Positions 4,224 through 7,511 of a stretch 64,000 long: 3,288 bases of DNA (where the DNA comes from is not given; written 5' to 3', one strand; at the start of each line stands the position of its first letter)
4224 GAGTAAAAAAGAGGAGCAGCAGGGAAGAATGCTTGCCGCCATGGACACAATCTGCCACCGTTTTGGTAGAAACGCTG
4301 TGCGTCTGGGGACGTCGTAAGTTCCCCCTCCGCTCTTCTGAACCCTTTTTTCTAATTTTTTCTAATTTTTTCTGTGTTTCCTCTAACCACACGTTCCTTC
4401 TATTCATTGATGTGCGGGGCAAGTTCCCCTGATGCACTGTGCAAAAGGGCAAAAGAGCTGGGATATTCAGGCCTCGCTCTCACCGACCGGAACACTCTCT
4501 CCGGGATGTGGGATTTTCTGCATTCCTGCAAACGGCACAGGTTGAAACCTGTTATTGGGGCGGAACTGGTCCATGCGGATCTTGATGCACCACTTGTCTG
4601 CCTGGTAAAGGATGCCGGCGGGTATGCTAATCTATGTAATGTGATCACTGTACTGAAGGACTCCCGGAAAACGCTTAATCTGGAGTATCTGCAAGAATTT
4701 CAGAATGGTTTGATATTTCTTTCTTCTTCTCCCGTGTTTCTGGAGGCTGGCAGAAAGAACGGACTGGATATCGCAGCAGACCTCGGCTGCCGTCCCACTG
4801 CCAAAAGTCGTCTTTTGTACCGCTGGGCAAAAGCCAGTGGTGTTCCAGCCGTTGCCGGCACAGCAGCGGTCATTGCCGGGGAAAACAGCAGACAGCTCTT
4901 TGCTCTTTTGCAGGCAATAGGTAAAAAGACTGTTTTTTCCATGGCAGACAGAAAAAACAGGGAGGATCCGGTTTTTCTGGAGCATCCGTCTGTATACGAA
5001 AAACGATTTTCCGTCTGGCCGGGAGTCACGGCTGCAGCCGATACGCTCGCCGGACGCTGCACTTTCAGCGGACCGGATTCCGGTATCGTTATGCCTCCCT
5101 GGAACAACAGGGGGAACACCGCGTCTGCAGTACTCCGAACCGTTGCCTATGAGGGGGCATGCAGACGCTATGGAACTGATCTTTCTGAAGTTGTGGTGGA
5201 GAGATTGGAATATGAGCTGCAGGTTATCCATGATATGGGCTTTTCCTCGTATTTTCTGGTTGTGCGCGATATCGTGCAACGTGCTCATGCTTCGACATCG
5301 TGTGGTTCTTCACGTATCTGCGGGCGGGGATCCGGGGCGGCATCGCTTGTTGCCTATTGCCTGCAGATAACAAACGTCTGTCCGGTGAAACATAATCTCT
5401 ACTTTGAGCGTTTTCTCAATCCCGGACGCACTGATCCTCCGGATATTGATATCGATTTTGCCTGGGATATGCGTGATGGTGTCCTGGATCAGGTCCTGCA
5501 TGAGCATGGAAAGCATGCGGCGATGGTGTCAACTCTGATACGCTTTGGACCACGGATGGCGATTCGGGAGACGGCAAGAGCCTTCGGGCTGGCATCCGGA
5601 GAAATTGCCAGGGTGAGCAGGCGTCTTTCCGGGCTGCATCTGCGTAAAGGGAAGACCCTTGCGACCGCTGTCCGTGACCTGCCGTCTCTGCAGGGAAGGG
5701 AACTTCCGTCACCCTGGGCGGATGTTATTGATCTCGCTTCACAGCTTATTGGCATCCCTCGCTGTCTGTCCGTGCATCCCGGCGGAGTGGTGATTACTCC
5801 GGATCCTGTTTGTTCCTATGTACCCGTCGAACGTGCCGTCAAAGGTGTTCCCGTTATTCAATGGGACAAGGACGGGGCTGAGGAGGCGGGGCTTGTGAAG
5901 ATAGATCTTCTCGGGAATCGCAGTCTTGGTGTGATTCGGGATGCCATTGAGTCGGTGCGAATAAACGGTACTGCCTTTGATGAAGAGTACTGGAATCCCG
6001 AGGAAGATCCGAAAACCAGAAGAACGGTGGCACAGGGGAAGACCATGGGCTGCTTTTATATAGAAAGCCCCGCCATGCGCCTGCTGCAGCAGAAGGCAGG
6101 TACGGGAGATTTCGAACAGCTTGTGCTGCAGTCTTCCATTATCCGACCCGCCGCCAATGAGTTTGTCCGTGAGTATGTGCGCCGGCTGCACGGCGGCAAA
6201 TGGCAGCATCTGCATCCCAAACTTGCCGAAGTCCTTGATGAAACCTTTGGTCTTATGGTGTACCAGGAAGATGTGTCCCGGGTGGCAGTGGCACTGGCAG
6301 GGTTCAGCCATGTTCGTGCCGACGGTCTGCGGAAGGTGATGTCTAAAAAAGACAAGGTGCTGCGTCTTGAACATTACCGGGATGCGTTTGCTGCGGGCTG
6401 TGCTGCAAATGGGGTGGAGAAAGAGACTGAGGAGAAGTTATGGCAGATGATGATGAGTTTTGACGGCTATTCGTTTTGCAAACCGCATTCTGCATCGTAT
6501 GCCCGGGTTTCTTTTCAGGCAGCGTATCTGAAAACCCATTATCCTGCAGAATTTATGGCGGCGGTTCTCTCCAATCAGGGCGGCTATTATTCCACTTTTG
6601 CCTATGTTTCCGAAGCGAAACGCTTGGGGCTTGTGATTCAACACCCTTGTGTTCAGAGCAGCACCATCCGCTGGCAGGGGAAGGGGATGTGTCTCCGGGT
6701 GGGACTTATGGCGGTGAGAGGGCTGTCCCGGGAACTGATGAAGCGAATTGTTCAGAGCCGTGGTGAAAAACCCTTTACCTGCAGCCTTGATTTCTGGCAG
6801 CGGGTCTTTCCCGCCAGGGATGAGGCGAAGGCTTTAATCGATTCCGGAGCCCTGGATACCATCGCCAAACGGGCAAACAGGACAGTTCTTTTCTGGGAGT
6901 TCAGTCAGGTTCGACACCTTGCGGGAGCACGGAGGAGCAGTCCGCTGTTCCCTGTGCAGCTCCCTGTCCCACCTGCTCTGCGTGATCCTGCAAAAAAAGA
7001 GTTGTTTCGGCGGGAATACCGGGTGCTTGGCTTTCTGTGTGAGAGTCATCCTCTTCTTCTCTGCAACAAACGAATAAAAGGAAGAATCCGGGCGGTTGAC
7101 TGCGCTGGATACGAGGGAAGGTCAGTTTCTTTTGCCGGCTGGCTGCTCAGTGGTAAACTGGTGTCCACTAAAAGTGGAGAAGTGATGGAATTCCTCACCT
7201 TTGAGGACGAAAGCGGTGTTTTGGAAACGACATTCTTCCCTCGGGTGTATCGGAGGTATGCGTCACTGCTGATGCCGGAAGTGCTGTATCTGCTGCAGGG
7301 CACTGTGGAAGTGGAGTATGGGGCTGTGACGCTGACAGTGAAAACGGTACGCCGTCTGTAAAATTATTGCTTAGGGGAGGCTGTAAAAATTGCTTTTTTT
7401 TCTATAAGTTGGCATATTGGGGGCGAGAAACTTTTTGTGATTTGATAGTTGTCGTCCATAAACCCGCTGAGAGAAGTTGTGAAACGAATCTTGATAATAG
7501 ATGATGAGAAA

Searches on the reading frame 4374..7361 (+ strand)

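Call 4: search_protein_families(library=pfam, proteins=[window:4374-7361:+])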
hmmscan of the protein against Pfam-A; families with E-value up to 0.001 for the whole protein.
window:4374-7361:+ (995 aa): 5 families
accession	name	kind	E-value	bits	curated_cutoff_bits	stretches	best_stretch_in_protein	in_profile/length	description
PF07733.18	DNA_pol3_alpha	-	3.9e-70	236.9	23.9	1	253-514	2-260/260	Bacterial DNA polymerase III alpha NTPase domain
PF17657.6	DNA_pol3_finger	-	5.9e-32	110.7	22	1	518-680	2-166/166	Bacterial DNA polymerase III alpha subunit finger domain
PF02811.25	PHP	-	1e-18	68.7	26.4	1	6-117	4-122/164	PHP domain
PF14579.12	HHH_6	-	5.5e-14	52.6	25.6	1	752-832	1-85/90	Helix-hairpin-helix motif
PF01336.31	tRNA_anti-codon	-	3e-07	30.7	27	1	918-993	1-73/75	OB-fold nucleic acid binding domain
